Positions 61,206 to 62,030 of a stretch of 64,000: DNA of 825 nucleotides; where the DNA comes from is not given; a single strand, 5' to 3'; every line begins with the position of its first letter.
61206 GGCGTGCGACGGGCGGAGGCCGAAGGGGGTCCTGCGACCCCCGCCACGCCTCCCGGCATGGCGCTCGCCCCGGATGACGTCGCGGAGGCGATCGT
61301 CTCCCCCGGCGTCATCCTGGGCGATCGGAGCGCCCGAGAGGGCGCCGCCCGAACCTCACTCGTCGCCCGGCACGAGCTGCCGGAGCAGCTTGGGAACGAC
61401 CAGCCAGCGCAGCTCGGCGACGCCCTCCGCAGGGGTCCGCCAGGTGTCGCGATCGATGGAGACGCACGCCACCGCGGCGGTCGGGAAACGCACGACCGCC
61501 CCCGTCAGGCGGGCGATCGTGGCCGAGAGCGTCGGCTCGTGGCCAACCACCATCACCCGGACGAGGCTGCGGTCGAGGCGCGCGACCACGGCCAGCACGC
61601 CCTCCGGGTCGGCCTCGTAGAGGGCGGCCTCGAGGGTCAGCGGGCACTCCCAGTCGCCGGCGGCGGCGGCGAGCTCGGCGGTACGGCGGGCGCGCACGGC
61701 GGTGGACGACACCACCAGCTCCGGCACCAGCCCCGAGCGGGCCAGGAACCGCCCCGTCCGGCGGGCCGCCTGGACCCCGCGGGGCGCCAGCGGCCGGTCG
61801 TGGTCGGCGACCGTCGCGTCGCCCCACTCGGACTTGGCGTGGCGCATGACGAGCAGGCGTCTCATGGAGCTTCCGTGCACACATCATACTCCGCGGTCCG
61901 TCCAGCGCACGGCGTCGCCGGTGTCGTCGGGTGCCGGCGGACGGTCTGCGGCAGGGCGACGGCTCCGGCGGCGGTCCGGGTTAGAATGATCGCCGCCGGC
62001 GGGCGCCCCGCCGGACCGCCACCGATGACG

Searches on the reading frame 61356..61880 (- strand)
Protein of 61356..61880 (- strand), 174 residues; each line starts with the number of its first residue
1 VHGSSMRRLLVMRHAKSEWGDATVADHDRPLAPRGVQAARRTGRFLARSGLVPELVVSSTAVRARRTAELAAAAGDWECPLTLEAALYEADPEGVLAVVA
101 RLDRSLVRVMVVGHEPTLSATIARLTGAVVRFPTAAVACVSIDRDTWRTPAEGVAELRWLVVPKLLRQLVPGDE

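Call 63: search_protein_families(library=pfam, proteins=[window:61356-61880:-], max_evalue=0.001)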
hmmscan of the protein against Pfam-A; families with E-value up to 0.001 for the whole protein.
window:61356-61880:- (174 aa): 1 family
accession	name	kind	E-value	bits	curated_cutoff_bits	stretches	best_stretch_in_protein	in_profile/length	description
PF00300.27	His_Phos_1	-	1.7e-12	47.8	21.7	1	9-91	1-81/194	Histidine phosphatase superfamily (branch 1)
